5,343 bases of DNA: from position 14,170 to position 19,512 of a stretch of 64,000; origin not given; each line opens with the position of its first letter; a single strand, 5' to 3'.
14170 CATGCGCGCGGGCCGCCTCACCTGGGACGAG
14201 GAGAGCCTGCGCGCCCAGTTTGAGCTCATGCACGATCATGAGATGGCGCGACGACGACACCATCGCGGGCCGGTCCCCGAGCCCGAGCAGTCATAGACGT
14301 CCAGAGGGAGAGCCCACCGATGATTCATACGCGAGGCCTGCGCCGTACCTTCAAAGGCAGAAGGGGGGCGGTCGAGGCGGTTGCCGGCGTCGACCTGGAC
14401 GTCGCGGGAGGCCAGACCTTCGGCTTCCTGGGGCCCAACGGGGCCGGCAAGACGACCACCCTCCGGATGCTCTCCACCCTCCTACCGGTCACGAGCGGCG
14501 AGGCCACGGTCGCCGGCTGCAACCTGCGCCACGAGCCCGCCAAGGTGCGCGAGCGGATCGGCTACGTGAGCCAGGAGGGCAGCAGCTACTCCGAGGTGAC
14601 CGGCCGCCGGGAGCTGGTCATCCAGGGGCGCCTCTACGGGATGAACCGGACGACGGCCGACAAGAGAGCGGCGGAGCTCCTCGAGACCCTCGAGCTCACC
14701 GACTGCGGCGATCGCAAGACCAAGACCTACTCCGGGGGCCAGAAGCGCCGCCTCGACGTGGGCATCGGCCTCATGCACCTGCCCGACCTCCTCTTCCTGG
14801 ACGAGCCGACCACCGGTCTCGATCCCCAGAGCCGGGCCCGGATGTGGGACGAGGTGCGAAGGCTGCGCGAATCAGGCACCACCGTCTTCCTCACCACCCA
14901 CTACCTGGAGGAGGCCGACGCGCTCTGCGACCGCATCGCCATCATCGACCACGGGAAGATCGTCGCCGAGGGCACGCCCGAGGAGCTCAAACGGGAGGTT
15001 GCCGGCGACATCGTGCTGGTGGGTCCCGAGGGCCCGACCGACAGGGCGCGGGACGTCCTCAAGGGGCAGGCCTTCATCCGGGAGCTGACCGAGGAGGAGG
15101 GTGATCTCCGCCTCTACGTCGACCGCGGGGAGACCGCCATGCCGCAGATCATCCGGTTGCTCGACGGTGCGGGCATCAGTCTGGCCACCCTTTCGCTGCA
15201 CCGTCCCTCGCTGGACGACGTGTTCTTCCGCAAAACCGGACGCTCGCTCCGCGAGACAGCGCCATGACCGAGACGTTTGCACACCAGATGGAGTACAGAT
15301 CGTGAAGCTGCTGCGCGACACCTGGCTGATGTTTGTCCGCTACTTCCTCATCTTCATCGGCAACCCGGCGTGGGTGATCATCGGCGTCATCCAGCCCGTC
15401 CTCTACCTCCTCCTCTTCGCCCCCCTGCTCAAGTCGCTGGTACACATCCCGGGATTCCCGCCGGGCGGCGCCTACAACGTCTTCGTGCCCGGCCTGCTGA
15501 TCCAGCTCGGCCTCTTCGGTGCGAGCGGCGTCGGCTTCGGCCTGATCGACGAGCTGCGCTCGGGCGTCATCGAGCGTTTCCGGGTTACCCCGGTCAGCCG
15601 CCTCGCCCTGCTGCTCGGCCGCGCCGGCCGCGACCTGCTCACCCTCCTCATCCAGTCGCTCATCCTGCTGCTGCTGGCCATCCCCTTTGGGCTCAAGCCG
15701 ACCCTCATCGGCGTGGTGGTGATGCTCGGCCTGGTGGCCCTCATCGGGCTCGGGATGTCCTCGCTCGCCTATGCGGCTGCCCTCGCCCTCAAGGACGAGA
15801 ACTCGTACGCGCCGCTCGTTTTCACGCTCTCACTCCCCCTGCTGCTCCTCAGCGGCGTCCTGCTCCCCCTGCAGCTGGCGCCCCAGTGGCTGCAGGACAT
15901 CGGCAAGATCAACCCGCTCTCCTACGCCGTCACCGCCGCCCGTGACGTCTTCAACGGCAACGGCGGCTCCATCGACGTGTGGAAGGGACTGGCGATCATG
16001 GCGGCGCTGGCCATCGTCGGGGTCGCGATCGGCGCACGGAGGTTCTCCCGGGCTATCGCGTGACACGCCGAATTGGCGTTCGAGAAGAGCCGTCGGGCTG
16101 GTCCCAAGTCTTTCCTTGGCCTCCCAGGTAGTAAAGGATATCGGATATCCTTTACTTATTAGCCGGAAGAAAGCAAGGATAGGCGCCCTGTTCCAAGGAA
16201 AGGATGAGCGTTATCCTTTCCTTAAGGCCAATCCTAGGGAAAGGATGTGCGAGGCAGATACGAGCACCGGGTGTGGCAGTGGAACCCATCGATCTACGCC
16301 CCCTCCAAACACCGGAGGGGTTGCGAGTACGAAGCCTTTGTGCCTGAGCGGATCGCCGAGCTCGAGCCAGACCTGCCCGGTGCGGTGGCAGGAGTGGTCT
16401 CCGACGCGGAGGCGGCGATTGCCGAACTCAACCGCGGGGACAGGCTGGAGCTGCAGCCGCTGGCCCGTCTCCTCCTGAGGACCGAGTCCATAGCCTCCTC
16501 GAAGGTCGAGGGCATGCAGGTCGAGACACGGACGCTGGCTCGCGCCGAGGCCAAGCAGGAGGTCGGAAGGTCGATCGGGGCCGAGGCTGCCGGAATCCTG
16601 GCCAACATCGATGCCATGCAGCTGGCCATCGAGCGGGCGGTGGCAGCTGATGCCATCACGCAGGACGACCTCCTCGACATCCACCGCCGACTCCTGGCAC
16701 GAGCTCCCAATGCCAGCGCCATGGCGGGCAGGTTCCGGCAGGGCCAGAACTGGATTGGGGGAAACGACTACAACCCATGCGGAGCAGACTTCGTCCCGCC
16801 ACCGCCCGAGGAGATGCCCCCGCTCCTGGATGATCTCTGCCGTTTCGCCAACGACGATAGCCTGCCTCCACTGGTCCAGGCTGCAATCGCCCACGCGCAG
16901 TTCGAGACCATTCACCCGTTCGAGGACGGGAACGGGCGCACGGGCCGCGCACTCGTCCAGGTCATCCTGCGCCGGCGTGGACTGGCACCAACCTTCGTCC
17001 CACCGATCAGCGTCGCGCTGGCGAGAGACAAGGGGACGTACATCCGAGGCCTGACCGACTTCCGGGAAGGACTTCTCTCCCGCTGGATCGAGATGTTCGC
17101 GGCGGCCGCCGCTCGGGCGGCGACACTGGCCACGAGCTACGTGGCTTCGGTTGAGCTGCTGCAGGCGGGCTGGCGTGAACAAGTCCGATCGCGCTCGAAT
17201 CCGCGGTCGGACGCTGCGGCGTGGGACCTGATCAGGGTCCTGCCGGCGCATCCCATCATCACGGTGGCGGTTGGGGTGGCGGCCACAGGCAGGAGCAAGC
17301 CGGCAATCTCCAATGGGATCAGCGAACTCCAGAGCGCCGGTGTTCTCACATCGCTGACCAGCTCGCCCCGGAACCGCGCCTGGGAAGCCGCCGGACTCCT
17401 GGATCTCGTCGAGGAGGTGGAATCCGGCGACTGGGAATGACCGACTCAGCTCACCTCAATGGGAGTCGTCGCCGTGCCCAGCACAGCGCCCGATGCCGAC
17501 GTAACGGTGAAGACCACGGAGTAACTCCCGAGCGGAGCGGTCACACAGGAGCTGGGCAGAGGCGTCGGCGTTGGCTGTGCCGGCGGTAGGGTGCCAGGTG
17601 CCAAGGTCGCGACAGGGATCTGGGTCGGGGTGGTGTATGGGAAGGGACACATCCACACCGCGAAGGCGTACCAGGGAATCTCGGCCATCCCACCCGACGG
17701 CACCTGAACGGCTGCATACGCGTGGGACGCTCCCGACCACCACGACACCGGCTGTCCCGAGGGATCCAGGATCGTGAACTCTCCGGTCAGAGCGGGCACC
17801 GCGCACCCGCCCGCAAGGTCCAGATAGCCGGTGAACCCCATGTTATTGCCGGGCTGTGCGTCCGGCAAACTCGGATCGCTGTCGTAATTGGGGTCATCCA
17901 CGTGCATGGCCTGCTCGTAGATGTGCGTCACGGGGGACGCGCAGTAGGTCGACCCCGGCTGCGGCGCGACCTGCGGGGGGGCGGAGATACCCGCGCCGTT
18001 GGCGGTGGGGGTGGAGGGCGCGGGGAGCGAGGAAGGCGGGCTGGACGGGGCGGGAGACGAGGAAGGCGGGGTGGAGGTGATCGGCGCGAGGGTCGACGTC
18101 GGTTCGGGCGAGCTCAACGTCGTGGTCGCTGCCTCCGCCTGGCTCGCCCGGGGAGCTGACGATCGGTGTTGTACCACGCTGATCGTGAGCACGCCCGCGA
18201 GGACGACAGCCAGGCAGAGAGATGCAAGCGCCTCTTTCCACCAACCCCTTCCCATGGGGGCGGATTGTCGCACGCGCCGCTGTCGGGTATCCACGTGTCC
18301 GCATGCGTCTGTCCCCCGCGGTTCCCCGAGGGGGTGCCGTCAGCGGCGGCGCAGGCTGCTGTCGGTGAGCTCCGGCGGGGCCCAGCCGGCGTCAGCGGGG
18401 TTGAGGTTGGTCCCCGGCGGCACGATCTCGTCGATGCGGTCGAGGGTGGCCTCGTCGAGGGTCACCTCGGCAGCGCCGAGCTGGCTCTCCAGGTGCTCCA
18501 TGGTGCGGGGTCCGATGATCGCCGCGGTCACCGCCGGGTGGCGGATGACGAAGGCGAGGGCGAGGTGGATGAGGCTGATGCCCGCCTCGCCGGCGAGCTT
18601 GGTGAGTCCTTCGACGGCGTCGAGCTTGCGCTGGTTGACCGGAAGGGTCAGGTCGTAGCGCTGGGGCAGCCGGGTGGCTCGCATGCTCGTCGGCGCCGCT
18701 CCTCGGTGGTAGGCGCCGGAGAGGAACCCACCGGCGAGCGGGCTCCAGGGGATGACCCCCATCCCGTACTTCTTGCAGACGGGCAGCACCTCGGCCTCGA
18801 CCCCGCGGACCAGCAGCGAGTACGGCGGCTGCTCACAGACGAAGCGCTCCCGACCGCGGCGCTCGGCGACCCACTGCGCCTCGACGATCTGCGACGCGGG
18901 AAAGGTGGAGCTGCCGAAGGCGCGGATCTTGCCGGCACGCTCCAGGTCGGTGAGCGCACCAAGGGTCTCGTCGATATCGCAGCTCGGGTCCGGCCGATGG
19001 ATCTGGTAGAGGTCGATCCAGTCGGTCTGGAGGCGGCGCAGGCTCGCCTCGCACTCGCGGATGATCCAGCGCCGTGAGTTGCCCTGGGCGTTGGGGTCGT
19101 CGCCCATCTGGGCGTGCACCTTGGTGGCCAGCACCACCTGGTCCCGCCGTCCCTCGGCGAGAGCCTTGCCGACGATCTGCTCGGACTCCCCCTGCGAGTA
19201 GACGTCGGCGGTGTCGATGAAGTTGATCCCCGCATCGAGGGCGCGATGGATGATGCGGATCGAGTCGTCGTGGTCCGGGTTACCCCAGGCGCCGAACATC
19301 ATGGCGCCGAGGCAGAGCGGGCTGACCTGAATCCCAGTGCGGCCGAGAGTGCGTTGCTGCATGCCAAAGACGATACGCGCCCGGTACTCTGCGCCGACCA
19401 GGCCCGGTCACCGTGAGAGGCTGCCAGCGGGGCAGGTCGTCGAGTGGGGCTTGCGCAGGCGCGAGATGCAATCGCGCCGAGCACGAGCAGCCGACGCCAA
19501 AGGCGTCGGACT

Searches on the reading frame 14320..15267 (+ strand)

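Call 50: search_protein_families(library=pfam, proteins=[window:14320-15267:+], max_evalue=0.00001)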
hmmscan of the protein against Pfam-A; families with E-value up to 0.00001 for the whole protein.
window:14320-15267:+ (315 aa): 3 families
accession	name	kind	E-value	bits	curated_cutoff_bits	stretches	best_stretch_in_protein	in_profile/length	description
PF00005.33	ABC_tran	-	3.1e-27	96.3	25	1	23-165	3-137/137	ABC transporter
PF13732.12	DrrA1-3_C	-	2.7e-12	47.7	27.4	1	218-306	1-81/81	ATP-binding protein DrrA1-3-like, C-terminal domain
PF13304.12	AAA_21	-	2.8e-10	41.2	27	0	154-194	255-298/304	AAA domain, putative AbiEii toxin, Type IV TA system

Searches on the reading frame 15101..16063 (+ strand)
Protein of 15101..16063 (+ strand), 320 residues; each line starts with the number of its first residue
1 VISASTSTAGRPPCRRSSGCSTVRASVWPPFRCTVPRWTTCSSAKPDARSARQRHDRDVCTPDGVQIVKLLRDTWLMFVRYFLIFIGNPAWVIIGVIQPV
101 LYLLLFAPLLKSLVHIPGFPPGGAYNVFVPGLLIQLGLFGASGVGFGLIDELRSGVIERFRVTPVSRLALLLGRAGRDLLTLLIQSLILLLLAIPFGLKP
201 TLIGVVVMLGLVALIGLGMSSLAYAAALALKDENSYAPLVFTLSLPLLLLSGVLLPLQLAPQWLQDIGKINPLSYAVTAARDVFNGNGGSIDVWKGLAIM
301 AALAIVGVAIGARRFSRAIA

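Call 50: search_protein_families(library=pfam, proteins=[window:15101-16063:+], max_evalue=0.00001)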
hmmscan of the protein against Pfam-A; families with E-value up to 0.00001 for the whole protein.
window:15101-16063:+ (320 aa): 2 families
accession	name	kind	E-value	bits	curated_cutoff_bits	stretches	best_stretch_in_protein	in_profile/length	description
PF01061.29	ABC2_membrane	-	4.3e-26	92.2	26.9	1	74-284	3-210/211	ABC-2 type transporter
PF12698.13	ABC2_membrane_3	-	1.3e-21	77.6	31.6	1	123-312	159-346/347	ABC-2 family transporter protein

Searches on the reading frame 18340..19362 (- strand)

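Call 50: search_protein_families(library=pfam, proteins=[window:18340-19362:-], max_evalue=0.00001)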
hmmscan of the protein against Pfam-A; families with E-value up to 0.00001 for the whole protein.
window:18340-19362:- (340 aa): 1 family
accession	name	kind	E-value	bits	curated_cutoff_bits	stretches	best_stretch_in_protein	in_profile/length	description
PF00248.27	Aldo_ket_red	-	6.3e-85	285.2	24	1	15-314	1-290/291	Aldo/keto reductase family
